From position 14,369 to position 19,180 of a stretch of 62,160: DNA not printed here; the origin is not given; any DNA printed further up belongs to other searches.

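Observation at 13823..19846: Self-contained, translationally coupled three-gene operon built around a 1,503-aa cysteine-rich exoprotein of no recognisable family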

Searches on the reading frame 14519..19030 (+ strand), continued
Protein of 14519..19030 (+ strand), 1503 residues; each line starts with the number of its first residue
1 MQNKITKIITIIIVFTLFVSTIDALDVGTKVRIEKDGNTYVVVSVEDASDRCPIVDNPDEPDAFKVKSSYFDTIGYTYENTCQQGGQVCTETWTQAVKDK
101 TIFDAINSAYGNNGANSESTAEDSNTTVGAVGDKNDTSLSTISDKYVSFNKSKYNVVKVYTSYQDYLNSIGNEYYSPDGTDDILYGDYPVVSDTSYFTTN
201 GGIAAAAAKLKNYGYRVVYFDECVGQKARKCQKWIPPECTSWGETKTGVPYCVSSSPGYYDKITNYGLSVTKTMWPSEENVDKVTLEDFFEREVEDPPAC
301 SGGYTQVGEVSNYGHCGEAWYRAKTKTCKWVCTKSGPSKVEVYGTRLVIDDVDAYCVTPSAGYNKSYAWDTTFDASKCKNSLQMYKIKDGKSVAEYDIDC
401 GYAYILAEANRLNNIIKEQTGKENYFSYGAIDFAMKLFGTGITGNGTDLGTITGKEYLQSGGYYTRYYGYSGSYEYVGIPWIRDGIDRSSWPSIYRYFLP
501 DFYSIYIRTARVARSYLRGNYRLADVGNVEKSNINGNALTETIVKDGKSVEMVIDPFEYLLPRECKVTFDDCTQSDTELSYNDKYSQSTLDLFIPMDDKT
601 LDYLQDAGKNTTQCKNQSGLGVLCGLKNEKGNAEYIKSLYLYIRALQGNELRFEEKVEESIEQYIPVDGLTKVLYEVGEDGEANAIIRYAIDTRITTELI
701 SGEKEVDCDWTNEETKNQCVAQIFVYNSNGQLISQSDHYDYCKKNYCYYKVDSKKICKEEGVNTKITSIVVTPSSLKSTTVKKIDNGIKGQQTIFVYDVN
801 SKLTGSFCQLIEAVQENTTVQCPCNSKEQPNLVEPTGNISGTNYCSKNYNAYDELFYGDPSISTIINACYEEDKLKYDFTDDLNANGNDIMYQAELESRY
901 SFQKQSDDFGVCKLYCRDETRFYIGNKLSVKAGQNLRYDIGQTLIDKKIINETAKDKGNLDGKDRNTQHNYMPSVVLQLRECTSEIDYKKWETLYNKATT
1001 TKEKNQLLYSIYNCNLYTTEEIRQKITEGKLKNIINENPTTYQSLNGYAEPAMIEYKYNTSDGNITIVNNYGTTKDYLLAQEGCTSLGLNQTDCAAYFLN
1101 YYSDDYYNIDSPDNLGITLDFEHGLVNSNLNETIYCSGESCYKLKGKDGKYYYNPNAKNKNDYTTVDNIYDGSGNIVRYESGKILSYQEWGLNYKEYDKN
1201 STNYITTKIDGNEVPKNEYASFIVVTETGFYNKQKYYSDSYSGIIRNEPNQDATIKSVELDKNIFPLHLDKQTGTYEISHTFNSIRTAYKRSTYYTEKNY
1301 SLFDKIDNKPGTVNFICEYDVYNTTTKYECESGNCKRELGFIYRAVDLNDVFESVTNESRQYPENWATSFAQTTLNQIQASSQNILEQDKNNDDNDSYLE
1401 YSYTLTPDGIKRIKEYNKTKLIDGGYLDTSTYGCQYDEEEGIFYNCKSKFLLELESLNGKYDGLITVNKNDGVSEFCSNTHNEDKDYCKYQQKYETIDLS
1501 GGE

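Call 39: find_related_loci(query=A4, collection=genome_contigs, flank=10000)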
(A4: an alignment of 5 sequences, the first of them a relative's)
Query A4 (388 aa) in genome_contigs; peptide patterns used: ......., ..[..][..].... (x = any residue, [..] = any of these).
599 stretches matched a pattern (row limit reached: there are more); 497 encode a relative of the query (tblastn E <= 1e-3); the best 80 are kept; 80 distinct loci.
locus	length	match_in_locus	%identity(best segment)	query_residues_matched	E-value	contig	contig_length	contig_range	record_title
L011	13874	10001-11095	90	1-365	0e+0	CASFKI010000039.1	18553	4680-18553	uncultured bacterium isolate Batch3_idba_bin.1484 genome assembly, contig: Batch3_idba_bin.1484.fa_k87_11045073, whole g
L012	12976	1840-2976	81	1-388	0e+0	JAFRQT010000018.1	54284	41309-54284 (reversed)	MAG: Bacilli bacterium isolate RGIG2715 Goat_Omasum-4__c244374, whole genome shotgun sequence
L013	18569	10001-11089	85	1-365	0e+0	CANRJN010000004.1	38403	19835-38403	MAG: uncultured Bacilli bacterium isolate Lapin-021__bin67 genome assembly, contig: Lapin-021__NODE_1227_length_38403_co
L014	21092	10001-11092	84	1-364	0e+0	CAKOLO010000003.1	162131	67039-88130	MAG: uncultured Bacilli bacterium isolate REFINED_METABAT215_TOP10_CONTIGS_1500_ASSEMBLY_K77_MERGED__Hadza_MoBio_hadza-I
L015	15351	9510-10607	85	1-365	0e+0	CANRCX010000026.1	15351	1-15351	MAG: uncultured Bacilli bacterium isolate Lapin-026__bin53 genome assembly, contig: Lapin-026__NODE_4656_length_15351_co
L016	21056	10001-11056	86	1-352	0e+0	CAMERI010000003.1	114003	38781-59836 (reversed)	MAG: uncultured bacterium isolate SRR11489791_bin.18_metaWRAP_v1.3_MAG genome assembly, contig: ERZ11466804.72, whole ge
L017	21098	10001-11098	84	1-366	0e+0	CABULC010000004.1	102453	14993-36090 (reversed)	MAG TPA_asm: uncultured Clostridium sp. isolate MGYG-HGUT-04102 genome assembly, contig: GUT_GENOME256424_4, whole genom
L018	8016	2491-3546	88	1-352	0e+0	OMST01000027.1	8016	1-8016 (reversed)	uncultured Clostridiales bacterium isolate RUG840 genome assembly, contig: k87_9472804, whole genome shotgun sequence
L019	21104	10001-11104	83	1-368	0e+0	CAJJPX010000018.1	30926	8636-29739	MAG TPA_asm: uncultured Clostridium sp. isolate ERR321635-bin.24 genome assembly, contig: NODE_1001_length_30926_cov_79.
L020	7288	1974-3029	87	1-352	0e+0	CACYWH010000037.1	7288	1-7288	MAG: uncultured Erysipelotrichaceae bacterium isolate RUG12335 genome assembly, contig: RUG12335_asm_37, whole genome sh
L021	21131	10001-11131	82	1-380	0e+0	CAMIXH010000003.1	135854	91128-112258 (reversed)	MAG: uncultured Tenericutes bacterium isolate SRR12081296_bin.39_metaWRAP_v1.3_MAG genome assembly, contig: ERZ12289772.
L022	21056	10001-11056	87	1-352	0e+0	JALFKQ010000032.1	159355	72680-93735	MAG: Mycoplasmatota bacterium isolate SUG767 k141_254606, whole genome shotgun sequence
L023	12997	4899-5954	87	1-352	0e+0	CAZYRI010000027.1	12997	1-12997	MAG TPA_asm: uncultured Clostridium sp. isolate SRP225648_co1_36 genome assembly, contig: NODE_12173_length_12997_cov_15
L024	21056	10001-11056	87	1-352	0e+0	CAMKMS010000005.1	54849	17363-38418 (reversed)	MAG: uncultured Tenericutes bacterium isolate SRR12081297_bin.29_metaWRAP_v1.3_MAG genome assembly, contig: ERZ12289777.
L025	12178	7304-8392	84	1-362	0e+0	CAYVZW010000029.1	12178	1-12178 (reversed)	MAG TPA_asm: uncultured Clostridium sp. isolate SRP294416_co3_69 genome assembly, contig: NODE_10050_length_12178_cov_7.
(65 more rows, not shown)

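Call 63: search_solved_structures(query=A7, max_evalue=10)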
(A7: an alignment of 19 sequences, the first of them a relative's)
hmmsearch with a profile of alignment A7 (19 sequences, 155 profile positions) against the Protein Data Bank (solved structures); distinct sequences matched with E-value up to 10: 10.
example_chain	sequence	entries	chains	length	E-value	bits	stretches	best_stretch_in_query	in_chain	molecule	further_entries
8r2i_H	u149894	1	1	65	1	12.5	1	11-29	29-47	Photosystem II reaction center protein H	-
9hei_H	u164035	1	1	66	1.1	12.5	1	11-29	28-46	Photosystem II reaction center protein H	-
9is4_H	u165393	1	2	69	1.2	12.4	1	11-29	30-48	Photosystem II reaction center protein H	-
9imn_H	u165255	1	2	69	1.2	12.3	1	11-29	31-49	Photosystem II reaction center protein H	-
9iiu_H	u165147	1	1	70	1.2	12.3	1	11-29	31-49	Photosystem II reaction center protein H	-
9iox_H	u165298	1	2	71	1.2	12.3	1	11-29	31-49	Photosystem II reaction center protein H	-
6uhi_A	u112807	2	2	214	1.6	11.9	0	55-104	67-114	Ryanodine receptor 1 chimera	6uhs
8aa9_A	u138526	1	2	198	1.7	11.9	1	37-74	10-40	Replication factor A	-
6kac_H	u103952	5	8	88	1.8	11.8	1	11-29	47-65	Photosystem II reaction center protein H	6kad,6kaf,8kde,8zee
8e5t_5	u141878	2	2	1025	3.6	10.8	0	62-148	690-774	Ribosome biogenesis protein MAK21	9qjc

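Call 70: find_homologous_proteins(query=L004:14680-15903:+, max_evalue=1e-100)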
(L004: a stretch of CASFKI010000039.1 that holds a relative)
Query L004:14680-15903:+ (407 aa): 7316 proteins with E <= 1e-100 among 8000 candidates; the best 120 are listed.
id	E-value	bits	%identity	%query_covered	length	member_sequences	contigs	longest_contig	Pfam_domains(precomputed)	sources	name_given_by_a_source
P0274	1.4e-264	895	100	100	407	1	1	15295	PF00437.27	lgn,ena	-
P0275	6.2e-264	893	100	100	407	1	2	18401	PF00437.27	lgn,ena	-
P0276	8.7e-264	892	100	100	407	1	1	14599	PF00437.27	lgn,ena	-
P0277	1.8e-263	891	100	100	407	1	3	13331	PF00437.27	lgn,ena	-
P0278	3.4e-263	890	99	100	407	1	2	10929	PF00437.27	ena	-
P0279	1.6e-262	888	100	100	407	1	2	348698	PF00437.27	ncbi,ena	-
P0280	8.5e-226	767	84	100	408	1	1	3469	PF00437.27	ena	-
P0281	7.8e-223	758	81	100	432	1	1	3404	PF00437.27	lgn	-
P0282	2.2e-222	756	84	100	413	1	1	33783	PF00437.27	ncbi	ncbi:MAG: ATPase, T2SS/T4P/T4SS family [Bacilli bacterium]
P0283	3.0e-222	756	84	100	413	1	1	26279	PF00437.27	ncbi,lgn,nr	ncbi:MAG: ATPase, T2SS/T4P/T4SS family [bacterium]|nr:ATPase, T2SS/T4P/T4SS family [bacterium]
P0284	5.9e-221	751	93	89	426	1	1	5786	PF00437.27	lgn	-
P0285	2.4e-216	736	88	92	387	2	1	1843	PF00437.27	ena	-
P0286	5.0e-215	732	83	100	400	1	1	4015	PF00437.27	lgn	-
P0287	2.3e-213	726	88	90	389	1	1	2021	PF00437.27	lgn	-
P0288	5.1e-212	722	91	86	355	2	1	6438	PF00437.27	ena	-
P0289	2.5e-210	717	87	89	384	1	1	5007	PF00437.27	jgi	-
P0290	1.1e-208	711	85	90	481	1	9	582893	PF00437.27,PF13191.13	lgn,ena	-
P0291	1.4e-208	711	85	90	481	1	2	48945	PF00437.27,PF13191.13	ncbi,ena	-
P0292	1.9e-208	710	84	93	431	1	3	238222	PF00437.27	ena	-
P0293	2.3e-208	710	87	87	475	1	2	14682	PF00437.27,PF13191.13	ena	-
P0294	3.3e-208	710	86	89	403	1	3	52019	PF00437.27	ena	-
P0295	3.5e-208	709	85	90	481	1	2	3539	PF00437.27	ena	-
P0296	4.0e-208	709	82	95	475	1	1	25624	PF00437.27,PF13191.13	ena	-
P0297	4.6e-208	709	87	87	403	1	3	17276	PF00437.27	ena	-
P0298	4.6e-208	709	86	89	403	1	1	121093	PF00437.27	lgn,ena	-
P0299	4.6e-208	709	86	89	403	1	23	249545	PF00437.27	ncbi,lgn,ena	-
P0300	5.1e-208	709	84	92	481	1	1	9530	PF00437.27,PF13191.13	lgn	-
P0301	5.3e-208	709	86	89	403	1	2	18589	PF00437.27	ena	-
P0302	5.4e-208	709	86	89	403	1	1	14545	PF00437.27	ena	-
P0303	6.2e-208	709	82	95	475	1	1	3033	PF00437.27,PF13191.13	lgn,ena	-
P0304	6.3e-208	709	86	89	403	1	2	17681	PF00437.27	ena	-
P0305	6.4e-208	709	86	89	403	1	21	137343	PF00437.27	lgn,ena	-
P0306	7.0e-208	708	83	95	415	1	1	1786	PF00437.27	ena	-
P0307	7.6e-208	708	82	95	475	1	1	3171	PF00437.27,PF13191.13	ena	-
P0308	8.4e-208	708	84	93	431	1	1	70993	PF00437.27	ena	-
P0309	8.7e-208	708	86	89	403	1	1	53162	PF00437.27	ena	-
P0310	9.5e-208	708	80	97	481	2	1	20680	PF00437.27,PF13191.13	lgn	-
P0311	1.0e-207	708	87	87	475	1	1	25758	PF00437.27,PF13191.13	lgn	-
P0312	1.0e-207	708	87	87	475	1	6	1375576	PF00437.27,PF13191.13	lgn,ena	-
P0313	1.0e-207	708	87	87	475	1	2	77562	PF00437.27,PF13191.13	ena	-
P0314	1.1e-207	708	80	97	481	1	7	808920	PF00437.27,PF13191.13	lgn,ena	-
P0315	1.2e-207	708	86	89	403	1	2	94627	PF00437.27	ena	-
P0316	1.2e-207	708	87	87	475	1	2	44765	PF00437.27,PF13191.13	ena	-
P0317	1.2e-207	708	86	89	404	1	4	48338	PF00437.27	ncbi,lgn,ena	-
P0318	1.2e-207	708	86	89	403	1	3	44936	PF00437.27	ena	-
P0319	1.3e-207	708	80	97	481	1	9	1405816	PF00437.27,PF13191.13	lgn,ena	-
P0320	1.3e-207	708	86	89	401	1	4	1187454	PF00437.27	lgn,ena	-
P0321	1.6e-207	707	80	98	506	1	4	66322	PF00437.27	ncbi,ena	-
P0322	1.8e-207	707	86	89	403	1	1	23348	PF00437.27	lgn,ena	-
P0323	1.8e-207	707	87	87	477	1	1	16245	PF00437.27,PF13191.13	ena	-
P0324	1.9e-207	707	79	100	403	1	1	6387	PF00437.27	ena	-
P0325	2.0e-207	707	88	87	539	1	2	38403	PF00437.27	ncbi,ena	-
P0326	2.1e-207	707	86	89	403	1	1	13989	PF00437.27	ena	-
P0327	2.2e-207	707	82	95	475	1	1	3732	PF00437.27,PF13191.13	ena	-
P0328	2.2e-207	707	86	89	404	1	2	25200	PF00437.27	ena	-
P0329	2.3e-207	707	84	92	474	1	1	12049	PF00437.27,PF13191.13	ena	-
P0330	2.4e-207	707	81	98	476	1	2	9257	PF00437.27,PF13191.13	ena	-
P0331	2.8e-207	707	87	87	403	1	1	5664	PF00437.27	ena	-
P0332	2.8e-207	706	87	87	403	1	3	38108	PF00437.27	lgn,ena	-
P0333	2.9e-207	706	84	92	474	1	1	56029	PF00437.27,PF13191.13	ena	-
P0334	3.0e-207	706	84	92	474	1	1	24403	PF00437.27,PF13191.13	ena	-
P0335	3.1e-207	706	84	92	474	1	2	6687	PF00437.27,PF13191.13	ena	-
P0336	3.2e-207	706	84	92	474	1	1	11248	PF00437.27,PF13191.13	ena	-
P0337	3.3e-207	706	84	92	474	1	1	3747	PF00437.27,PF13191.13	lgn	-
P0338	3.4e-207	706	84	92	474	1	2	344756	PF00437.27,PF13191.13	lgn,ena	-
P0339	3.5e-207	706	87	87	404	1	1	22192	PF00437.27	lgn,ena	-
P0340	3.7e-207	706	84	92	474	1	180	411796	PF00437.27,PF13191.13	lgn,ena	-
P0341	3.7e-207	706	84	92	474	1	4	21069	PF00437.27,PF13191.13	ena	-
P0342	3.7e-207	706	84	92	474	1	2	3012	PF00437.27,PF13191.13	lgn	-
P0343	3.7e-207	706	86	89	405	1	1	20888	PF00437.27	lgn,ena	-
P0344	3.8e-207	706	82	95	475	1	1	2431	PF00437.27,PF13191.13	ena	-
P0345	3.9e-207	706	87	87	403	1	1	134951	PF00437.27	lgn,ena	-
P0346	3.9e-207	706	85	92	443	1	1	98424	PF00437.27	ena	-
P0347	4.0e-207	706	82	95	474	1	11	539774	PF00437.27,PF13191.13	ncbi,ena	-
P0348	4.5e-207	706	82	95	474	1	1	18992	PF00437.27,PF13191.13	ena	-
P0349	4.9e-207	706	82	95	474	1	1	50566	PF00437.27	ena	-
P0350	5.6e-207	705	82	98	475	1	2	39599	PF00437.27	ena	-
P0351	5.8e-207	705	82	98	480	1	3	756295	PF00437.27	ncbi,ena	-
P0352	6.8e-207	705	86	89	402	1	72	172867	PF00437.27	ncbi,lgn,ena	-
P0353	6.8e-207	705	83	93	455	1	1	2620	PF00437.27,PF13191.13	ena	-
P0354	6.8e-207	705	87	87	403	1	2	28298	PF00437.27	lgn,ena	-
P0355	6.8e-207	705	83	93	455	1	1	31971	PF00437.27,PF13191.13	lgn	-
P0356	6.9e-207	705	84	92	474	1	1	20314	PF00437.27,PF13191.13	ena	-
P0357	7.1e-207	705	87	87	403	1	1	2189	PF00437.27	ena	-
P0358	7.1e-207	705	81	99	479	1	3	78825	PF00437.27,PF13191.13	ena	-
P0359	7.2e-207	705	88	87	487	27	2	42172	PF00437.27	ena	-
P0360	7.3e-207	705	84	92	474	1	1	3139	PF00437.27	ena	-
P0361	7.5e-207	705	88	86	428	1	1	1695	PF00437.27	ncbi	-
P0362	7.8e-207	705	83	93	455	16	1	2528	PF00437.27,PF13191.13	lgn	-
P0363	8.1e-207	705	81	97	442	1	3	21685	PF00437.27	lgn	-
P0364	8.2e-207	705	86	89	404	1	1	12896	PF00437.27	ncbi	-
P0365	8.2e-207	705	86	89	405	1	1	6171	PF00437.27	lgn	-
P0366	8.2e-207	705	82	95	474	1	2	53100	PF00437.27,PF13191.13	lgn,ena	-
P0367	8.6e-207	705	87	87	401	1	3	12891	PF00437.27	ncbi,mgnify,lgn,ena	mgnify:FL=1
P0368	9.2e-207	705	87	87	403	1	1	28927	PF00437.27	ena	-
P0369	9.4e-207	705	81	99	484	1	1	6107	PF00437.27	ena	-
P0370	9.6e-207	705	86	89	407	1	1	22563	PF00437.27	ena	-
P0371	9.9e-207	705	84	92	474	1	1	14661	PF00437.27,PF13191.13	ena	-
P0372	1.1e-206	704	82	94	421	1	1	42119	PF00437.27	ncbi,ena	-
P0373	1.3e-206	704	83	95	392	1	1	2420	PF00437.27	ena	-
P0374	1.4e-206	704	81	99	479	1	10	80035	PF00437.27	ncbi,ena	-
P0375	1.6e-206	704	86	89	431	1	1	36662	PF00437.27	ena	-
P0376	1.7e-206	704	88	87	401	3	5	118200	PF00437.27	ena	-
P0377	1.9e-206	704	79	100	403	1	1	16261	PF00437.27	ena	-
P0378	2.0e-206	704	86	90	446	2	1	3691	PF00437.27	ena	-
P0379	2.2e-206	704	86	89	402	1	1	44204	PF00437.27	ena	-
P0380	2.3e-206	703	81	99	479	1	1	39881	PF00437.27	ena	-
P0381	2.3e-206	703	84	92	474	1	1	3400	PF00437.27,PF13191.13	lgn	-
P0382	2.5e-206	703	86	89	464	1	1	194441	PF00437.27,PF13191.13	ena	-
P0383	2.6e-206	703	86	89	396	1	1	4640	PF00437.27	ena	-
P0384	3.2e-206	703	84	92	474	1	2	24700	PF00437.27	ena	-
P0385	3.3e-206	703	86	90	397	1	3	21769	PF00437.27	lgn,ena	-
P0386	4.6e-206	702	86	89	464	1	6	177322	PF00437.27,PF13191.13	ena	-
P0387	4.9e-206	702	88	87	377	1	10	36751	PF00437.27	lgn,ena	-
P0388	5.1e-206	702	87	87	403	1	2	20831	PF00437.27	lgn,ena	-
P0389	5.1e-206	702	88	87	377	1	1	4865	PF00437.27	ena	-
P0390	6.0e-206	702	82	95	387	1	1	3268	PF00437.27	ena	-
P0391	6.0e-206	702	87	87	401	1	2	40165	PF00437.27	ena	-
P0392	6.1e-206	702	86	89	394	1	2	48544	PF00437.27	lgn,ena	-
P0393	6.6e-206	702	88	87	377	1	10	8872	PF00437.27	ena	-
